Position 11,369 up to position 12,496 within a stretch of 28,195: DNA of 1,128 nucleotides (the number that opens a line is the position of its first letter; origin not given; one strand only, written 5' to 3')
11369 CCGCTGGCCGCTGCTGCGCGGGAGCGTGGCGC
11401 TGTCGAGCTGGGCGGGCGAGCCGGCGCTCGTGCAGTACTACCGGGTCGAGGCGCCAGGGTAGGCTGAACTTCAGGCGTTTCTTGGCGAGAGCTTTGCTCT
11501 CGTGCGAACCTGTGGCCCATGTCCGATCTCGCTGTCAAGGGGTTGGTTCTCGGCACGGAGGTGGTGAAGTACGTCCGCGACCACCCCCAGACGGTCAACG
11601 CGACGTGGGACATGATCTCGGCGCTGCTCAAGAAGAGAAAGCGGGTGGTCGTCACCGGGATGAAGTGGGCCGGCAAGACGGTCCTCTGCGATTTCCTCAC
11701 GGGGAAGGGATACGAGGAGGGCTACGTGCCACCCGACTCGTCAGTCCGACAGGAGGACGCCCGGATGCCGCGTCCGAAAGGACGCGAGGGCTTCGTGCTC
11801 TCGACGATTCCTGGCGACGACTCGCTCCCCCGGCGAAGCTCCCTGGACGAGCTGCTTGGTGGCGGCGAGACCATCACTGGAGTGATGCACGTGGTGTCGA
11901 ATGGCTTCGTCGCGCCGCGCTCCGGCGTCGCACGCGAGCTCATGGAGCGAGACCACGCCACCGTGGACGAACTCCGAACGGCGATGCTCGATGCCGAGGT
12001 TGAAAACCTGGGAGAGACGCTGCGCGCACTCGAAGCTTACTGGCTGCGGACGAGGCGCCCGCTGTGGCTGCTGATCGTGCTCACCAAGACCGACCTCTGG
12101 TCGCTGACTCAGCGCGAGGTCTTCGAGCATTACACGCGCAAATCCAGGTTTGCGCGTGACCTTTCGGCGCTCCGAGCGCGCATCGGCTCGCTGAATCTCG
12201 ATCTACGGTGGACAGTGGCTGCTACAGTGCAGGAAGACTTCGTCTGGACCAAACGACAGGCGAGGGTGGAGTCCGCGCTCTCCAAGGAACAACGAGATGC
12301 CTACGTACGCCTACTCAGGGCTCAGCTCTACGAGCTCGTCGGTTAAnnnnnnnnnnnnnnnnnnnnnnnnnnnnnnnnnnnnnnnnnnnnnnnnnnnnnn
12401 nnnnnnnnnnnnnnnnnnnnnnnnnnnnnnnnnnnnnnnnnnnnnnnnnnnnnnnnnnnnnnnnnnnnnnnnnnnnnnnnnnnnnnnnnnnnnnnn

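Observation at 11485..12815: Low-GC (about 53-62%) two-gene islet in a 72% GC chromosome: GTPase-like P-loop protein plus small 2-TM protein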

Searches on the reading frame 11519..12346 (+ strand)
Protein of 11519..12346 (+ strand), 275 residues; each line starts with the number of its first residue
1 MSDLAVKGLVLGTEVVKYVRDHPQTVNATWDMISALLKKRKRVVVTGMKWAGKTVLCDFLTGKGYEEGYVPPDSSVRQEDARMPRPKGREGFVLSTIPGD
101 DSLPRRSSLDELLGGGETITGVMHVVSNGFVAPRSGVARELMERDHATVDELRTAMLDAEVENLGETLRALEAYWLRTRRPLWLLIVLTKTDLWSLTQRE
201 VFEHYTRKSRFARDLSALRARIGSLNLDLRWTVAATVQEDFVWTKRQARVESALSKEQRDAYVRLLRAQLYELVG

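Call 4: search_protein_families(library=pfam, proteins=[window:11519-12346:+], max_evalue=1)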
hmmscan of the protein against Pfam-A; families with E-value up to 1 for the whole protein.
window:11519-12346:+ (275 aa): 3 families
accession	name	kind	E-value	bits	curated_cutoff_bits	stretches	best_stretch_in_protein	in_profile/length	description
PF20720.3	nSTAND3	-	0.18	11.9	27.2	1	34-69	11-46/155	Novel STAND NTPase 3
PF09439.16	SRPRB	-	0.18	11.6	25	1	39-126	2-80/178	Signal recognition particle receptor beta subunit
PF00005.33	ABC_tran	-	0.24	12.4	25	0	33-73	4-45/137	ABC transporter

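Call 5: search_protein_families(library=padloc, proteins=[window:11519-12346:+], max_evalue=1)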
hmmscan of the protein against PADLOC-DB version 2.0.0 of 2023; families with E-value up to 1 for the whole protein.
window:11519-12346:+ (275 aa): 0 families

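Call 6: find_homologous_proteins(query=window:11519-12346:+, max_evalue=0.001)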
Query window:11519-12346:+ (275 aa): 4 proteins with E <= 0.001 among 2730 candidates.
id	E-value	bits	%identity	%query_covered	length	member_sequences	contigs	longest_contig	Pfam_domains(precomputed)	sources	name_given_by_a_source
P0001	2.2e-177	606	100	100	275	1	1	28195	-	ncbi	ncbi:MAG: hypothetical protein R6X02_32530 [Enhygromyxa sp.]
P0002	2.6e-138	478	79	100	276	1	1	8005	-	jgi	jgi:hypothetical protein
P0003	5.5e-122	424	68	100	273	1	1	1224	-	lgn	-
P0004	1.6e-30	124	36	89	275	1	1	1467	-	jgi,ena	-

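Call 8: find_encoding_contigs(protein=P0002, flank=10000)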
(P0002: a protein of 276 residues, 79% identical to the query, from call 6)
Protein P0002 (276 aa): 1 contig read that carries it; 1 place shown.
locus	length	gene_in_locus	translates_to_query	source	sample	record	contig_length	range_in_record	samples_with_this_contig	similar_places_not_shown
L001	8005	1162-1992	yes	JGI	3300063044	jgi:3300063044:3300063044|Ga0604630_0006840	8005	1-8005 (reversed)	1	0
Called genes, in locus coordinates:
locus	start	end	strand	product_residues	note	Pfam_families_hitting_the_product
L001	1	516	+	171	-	?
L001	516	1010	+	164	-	-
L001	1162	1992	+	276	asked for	-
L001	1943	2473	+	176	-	-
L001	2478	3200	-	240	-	-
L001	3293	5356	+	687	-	-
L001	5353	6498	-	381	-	PF15891:Nuc_deoxyri_tr2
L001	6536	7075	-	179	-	PF04751:DarP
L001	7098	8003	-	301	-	?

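Call 9: find_encoding_contigs(protein=P0004, flank=10000)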
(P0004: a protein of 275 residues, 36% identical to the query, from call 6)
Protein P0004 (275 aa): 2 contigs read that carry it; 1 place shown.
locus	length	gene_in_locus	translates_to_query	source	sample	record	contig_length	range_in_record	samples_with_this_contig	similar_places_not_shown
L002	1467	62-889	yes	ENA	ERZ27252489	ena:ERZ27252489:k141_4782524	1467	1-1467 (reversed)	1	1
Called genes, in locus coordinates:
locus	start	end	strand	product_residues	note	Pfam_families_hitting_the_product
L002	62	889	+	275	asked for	-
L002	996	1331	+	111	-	-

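Call 10: find_encoding_contigs(protein=P0003, flank=10000)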
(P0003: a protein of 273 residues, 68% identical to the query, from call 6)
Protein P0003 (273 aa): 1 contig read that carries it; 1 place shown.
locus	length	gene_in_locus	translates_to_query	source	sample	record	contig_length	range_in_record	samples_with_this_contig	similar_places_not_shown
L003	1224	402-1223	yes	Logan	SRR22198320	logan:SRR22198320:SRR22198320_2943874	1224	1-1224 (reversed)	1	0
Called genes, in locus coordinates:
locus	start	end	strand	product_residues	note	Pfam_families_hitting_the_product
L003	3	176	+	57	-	?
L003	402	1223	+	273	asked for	?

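Call 18: search_solved_structures(query=A1, max_evalue=10, show_alignments=2)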
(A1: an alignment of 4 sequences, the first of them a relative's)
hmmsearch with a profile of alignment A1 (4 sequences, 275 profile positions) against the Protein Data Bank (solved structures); distinct sequences matched with E-value up to 10: 14.
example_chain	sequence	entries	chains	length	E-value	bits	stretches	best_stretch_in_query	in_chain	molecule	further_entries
5dqs_D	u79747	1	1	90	0.058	15.7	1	51-79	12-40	Elongation factor 1-beta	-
6tgt_A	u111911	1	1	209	0.071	15.4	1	153-226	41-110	DNA protection during starvation protein 2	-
2c2j_A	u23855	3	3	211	0.073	15.4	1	153-226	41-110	DNA-BINDING STRESS RESPONSE PROTEIN | DNA-BINDING STRESS RESPONSE PROTEIN, DPS FAMILY | DNA protection during starvation protein 2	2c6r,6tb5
5uj7_C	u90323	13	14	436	0.11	14.8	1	107-206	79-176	Origin recognition complex subunit 4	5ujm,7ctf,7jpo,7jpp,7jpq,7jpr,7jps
7cte_D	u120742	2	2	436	0.11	14.8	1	107-206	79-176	Origin recognition complex subunit 4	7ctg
7a99_A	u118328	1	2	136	0.12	14.6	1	12-50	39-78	Amino acid ABC transporter, periplasmic amino acid-binding protein,Amino acid ABC transpor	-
1ecx_A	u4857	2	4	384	0.33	13.2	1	32-112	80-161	AMINOTRANSFERASE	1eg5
8h4m_A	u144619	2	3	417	0.52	12.6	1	42-87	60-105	T-cell-specific guanine nucleotide triphosphate-binding protein 2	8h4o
7pnt_X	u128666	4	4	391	0.63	12.3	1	179-248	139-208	28S ribosomal protein S29, mitochondrial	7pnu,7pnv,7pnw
7nfx_v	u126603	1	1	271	0.95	11.7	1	30-119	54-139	Signal recognition particle receptor subunit beta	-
7ves_A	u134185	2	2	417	1.1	11.5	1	42-87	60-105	T-cell-specific guanine nucleotide triphosphate-binding protein 2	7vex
6vs4_A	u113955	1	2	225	1.2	11.4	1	32-72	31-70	Small COPII coat GTPase SAR1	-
9i5e_A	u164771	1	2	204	1.2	11.4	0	152-176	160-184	Isoform 2B of GTPase KRas,APH2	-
9x6f_A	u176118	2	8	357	1.3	11.2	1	25-61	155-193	Nicotinamide-nucleotide adenylyltransferase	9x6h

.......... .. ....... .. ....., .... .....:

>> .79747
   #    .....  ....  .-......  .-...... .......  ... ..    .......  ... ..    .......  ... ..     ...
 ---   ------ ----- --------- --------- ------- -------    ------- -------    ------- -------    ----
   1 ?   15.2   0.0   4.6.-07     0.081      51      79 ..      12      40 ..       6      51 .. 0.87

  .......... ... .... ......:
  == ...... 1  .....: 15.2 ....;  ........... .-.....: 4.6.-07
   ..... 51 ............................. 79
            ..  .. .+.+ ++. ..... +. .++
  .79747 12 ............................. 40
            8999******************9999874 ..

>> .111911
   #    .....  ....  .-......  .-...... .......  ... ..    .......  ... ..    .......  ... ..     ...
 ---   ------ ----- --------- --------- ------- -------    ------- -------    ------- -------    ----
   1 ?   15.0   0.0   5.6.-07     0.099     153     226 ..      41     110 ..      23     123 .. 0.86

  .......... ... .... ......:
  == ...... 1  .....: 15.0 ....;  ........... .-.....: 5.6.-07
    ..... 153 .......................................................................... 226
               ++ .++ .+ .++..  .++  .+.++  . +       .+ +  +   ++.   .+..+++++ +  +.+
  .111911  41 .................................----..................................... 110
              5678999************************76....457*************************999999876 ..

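Call 21: predict_structure(alignment_id=A1)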
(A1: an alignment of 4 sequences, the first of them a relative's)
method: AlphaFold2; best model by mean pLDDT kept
length: 275 residues; sequences in the alignment: 4
mean_pLDDT: 66.9   pTM: 0.70
mean pLDDT of the five models: 66.9, 65.1, 56.1, 53.6, 52.2
residues with pLDDT >= 90: 1; 70-90: 142; 50-70: 63; < 50: 69
segments of 3 or more residues with pLDDT < 50: 1-21, 23-38, 129-138, 191-196, 239-251
pLDDT, mean of each block of 10 residues (from residue 1): 31 40 44 47 80 81 81 66 75 75 56 65 74 45 63 76 86 85 81 50 71 88 82 64 39 68 84 82
secondary structure, 60 per line:
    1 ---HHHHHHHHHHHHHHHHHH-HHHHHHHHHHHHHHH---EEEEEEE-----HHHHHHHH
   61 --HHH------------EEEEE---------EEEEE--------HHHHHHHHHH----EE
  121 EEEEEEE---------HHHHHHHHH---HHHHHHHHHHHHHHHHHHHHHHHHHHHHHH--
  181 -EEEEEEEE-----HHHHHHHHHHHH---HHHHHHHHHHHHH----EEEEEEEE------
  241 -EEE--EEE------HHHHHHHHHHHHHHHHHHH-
elements in order: H4-21 H23-37 E41-47 H53-60 E78-82 E92-96 H105-114 E119-127 H137-145 H149-178 E182-189 H195-206 H210-222 E227-234 E242-244 E247-249 H256-274

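Call 25: search_protein_representatives(alignment_id=A1)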
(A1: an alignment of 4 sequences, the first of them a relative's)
Query: 4 sequences, 275 profile positions. Proteins with E-value up to 0.001 (for the whole library): 679; up to 1e-10: 355; up to 1e-30: 149. The best 150 are listed.
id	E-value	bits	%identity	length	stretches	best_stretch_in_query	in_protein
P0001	8.4e-153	523.6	-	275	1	1-274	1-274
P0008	2.3e-69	249.9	-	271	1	6-273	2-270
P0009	3.0e-69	249.6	-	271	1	10-273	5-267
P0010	3.7e-67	242.7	-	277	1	6-273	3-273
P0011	1.0e-64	234.7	-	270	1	9-273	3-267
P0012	1.4e-63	230.9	-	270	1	19-273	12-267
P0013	7.4e-63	228.6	-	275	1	10-268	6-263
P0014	3.1e-62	226.6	-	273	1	12-271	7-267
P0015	3.5e-62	226.4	-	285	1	10-274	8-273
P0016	3.2e-60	220.0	-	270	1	10-274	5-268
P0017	3.6e-60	219.8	-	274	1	7-270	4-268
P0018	2.0e-59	217.3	-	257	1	6-260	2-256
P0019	5.5e-59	215.9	-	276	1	10-273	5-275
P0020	2.4e-58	213.8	-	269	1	7-272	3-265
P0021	3.2e-58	213.4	-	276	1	33-273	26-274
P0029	1.6e-56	207.9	-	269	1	19-271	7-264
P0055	3.5e-51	190.3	-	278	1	9-273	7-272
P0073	8.4e-46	172.7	-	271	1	16-273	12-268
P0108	5.6e-39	150.3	-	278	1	9-267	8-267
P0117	7.9e-37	143.2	-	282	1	15-266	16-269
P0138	2.4e-33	131.8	-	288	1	17-273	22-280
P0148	5.5e-32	127.4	-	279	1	18-269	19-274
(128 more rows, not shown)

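Call 29: search_protein_families(library=pfam, alignment_id=A3, max_evalue=0.01)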
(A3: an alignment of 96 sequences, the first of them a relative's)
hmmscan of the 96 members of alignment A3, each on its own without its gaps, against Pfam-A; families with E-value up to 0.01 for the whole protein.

A. member 1, P0001 (275 aa): 0 families

B. families by the number of members that match (of 96 scanned): 39 families (the first 25 are shown)
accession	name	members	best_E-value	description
PF01926.29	MMR_HSR1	63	3.1e-08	50S ribosome-binding GTPase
PF13191.12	AAA_16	32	6.6e-07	AAA ATPase domain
PF20720.3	nSTAND3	26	2.2e-05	Novel STAND NTPase 3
PF09439.16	SRPRB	24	9.2e-06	Signal recognition particle receptor beta subunit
PF13401.12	AAA_22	21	2.3e-05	AAA domain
PF03308.22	MeaB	18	3.3e-07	Methylmalonyl Co-A mutase-associated GTPase MeaB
PF00005.33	ABC_tran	18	9.8e-05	ABC transporter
PF13238.12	AAA_18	17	0.00024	AAA domain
PF03193.22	RsgA_GTPase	14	5.2e-05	RsgA GTPase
PF02421.24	FeoB_N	14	7e-05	Ferrous iron transport protein B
PF00931.28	NB-ARC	12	0.00066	NB-ARC domain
PF03266.21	NTPase_1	6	9.4e-05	NTPase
PF24883.2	NPHP3_N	6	0.0014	Nephrocystin 3, N-terminal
PF13604.12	AAA_30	4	0.00022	AAA domain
PF13555.12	AAA_29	4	0.00044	P-loop containing region of AAA domain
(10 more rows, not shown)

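Call 30: search_protein_families(library=padloc, alignment_id=A3, max_evalue=0.01)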
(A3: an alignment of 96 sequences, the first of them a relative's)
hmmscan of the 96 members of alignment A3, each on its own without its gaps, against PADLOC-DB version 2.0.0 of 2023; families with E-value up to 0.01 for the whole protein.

A. member 1, P0001 (275 aa): 0 families

B. families by the number of members that match (of 96 scanned): 25 families
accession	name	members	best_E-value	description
PDLC04140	mad8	27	2.4e-06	mads_8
PDLC05079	PDC-S73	12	0.00039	-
PDLC04135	mad3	6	0.00027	mads_3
PDLC00268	PtuA1|PtuA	3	0.00032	AAA ATPase domain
PDLC02422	PprDinG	3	0.0011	-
PDLC02911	VakA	2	0.00049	-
PDLC01925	CARF6--CARF_STK_AAA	2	0.0018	-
PDLC04182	HEC-01A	1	0.00052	-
PDLC01995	RtcR_PspF2--CARF_AAA_HTH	1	0.0018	-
PDLC04690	PDC-M51B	1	0.0021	-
PDLC00456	JetA1|JetA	1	0.0028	DUF5716 domain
PDLC03991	PD-Lambda-4_A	1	0.0034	-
PDLC02794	SspF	1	0.0034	SspF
PDLC04244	PDC-M01A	1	0.0036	-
PDLC00122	GajB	1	0.0036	UrvD helicase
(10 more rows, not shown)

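Call 33: find_encoding_contigs(protein=P0008, flank=8000, max_places=4)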
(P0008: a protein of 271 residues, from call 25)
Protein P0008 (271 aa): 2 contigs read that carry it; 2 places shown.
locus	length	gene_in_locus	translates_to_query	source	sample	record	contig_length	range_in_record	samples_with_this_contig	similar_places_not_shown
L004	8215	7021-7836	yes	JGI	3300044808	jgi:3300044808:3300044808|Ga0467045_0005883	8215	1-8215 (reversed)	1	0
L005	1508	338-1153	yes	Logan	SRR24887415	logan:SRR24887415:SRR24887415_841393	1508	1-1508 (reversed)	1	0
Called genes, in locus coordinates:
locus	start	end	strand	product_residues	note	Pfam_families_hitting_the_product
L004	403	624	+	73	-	-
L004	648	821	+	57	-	PF01679:Pmp3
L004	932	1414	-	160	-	-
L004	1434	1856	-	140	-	PF03795:YCII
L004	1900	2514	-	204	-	PF07603:Lcl_C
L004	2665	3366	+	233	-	PF10502:Peptidase_S26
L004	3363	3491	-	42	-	-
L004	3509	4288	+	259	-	PF20108:DUF6498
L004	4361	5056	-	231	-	-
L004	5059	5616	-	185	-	PF04542:Sigma70_r2, PF08281:Sigma70_r4_2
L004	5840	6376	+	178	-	PF03544:TonB_C (weak)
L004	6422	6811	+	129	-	PF11731:Cdd1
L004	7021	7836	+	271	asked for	-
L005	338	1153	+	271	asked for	-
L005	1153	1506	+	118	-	?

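Call 34: find_encoding_contigs(protein=P0009, flank=8000, max_places=4)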
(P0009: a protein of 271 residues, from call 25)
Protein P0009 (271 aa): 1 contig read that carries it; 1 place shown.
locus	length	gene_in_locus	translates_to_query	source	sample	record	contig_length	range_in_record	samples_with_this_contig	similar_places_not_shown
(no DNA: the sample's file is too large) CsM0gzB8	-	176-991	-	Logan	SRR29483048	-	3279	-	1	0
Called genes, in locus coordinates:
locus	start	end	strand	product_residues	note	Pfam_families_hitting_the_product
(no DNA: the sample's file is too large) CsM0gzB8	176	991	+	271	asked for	PF13191:AAA_16 (faint)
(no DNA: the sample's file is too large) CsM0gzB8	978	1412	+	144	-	-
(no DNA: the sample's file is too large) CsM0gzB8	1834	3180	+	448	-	-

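Call 38: find_related_loci(query=A4, collection=genome_contigs, flank=6000)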
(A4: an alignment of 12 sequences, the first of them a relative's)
Query A4 (278 aa) in genome_contigs; peptide patterns used: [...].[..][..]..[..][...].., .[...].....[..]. (x = any residue, [..] = any of these).
600 stretches matched a pattern (row limit reached: there are more); 33 encode a relative of the query (tblastn E <= 1e-3); 33 distinct loci.
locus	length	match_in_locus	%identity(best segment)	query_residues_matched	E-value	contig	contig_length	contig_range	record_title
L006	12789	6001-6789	46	9-273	2e-73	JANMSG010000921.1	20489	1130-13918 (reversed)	MAG: Acidobacteriota bacterium isolate SOY_29_metabat_494 SOY_29_k141_1491718, whole genome shotgun sequence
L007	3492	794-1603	42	7-278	2e-65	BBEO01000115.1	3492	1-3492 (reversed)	Byssovorax cruenta JCM 12614 DNA, contig: JCM12614.contig00115, whole genome shotgun sequence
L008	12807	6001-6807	37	1-272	6e-55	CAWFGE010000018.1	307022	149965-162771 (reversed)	MAG: uncultured Planctomycetaceae bacterium isolate MFD05684.bin.1.171 genome assembly, contig: contig_63480, whole geno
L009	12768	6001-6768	37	18-273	3e-52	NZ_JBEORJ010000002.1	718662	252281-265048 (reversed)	Micromonospora sp. NPDC127501 NPDC127501_97_F8.ctg-0002, whole genome shotgun sequence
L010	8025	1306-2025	40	8-245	7e-50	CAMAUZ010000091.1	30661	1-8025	MAG: Akkermansia muciniphila isolate AH-24oct19-276 genome assembly, contig: AH-24oct19-C3121, whole genome shotgun sequ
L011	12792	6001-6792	35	1-272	2e-44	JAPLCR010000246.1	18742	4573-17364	MAG: Armatimonadota bacterium isolate LacPavin_0818_WC50_MAG_52_7 LacPavin_0818_WC50_scaffold_21874, whole genome shotgu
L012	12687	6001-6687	31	30-274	1e-23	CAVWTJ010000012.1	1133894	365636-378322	MAG: uncultured Actinomycetota bacterium isolate MFD05442.bin.2.312 genome assembly, contig: contig_3183, whole genome s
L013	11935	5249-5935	31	30-274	2e-22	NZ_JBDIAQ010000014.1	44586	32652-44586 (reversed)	MAG: Intrasporangium sp. isolate AS-MESO-3CA.263 NODE_3302_length_44586_cov_228.172864, whole genome shotgun sequence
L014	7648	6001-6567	35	41-238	2e-22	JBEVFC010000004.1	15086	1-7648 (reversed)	MAG: Nocardioides sp. isolate T2R2BO_autometa_bin_0061 T2R2BO_autometa_bin_0061_k133_2799030, whole genome shotgun seque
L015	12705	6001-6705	30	24-274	6e-22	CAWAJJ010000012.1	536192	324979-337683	MAG: uncultured Actinomycetota bacterium isolate MFD02581.bin.2.46 genome assembly, contig: contig_282, whole genome sho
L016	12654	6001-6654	31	41-274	1e-21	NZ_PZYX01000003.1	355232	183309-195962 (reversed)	Nocardioides allogilvus strain KCTC 49020 contig003, whole genome shotgun sequence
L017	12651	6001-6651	30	42-274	2e-20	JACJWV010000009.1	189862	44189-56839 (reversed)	MAG: Nocardioides sp. isolate HK-STAS-ACTI-18 HK-STAS-ACTI-18_9, whole genome shotgun sequence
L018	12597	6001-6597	33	30-237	2e-20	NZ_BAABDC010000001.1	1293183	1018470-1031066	Terrabacter ginsenosidimutans strain JCM 17125 sequence01, whole genome shotgun sequence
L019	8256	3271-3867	33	30-237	8e-20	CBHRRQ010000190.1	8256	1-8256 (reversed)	MAG TPA_asm: uncultured Terrabacter sp. isolate ERR14722429_concoct_68 genome assembly, contig: ERZ27336827.5536, whole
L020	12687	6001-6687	31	30-274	1e-19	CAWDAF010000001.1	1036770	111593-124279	MAG: uncultured Actinomycetota bacterium isolate MFD01721.bin.1.23 genome assembly, contig: contig_15354, whole genome s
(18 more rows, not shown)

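Call 43: find_encoding_contigs(protein=P0010, flank=10000, max_places=4)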
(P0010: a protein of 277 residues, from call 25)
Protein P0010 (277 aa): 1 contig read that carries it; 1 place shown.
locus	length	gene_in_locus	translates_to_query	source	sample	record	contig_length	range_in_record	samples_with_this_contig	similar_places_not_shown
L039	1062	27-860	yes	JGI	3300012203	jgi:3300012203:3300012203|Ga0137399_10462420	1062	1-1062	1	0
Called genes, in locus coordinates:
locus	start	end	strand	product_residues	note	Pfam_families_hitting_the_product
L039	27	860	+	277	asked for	-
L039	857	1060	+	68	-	?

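Call 44: search_dna_similar(query=P0055, collection=plasmids, mode=protein, max_evalue=0.001)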
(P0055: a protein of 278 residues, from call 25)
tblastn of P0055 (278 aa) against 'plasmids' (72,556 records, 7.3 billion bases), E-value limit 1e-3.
Records with a match: 3; places in all: 3; records where one place covers at least 80% of the query: 2.
Best place of each record, by identity: <60% 3.
By first word of the organism name: Georgenia 1; Hymenobacter 1; Streptomyces 1.
By predicted mobility (MOB-suite, as given by PLSDB): non-mobilizable 3.
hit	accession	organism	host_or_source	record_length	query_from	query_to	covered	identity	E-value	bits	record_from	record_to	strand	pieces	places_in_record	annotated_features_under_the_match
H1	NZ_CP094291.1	Georgenia sp. TF02-10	microbe culture isolated from granite ...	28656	41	274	84%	31.1%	7e-19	94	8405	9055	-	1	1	GTPase domain-containing protein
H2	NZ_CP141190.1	Hymenobacter sp. GOD-10R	single cell,Crepidiastrum sonchifolium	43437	10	253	88%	27.8%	8e-25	110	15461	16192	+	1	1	GTPase domain-containing protein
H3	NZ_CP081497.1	Streptomyces sp. BHT-5-2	whole organism,plant soil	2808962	42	218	64%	32.7%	2e-7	59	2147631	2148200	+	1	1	none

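Call 45: search_dna_similar(query=P0055, collection=phages, mode=protein, max_evalue=0.001)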
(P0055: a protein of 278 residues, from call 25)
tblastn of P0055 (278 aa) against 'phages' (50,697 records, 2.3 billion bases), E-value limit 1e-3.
No match.
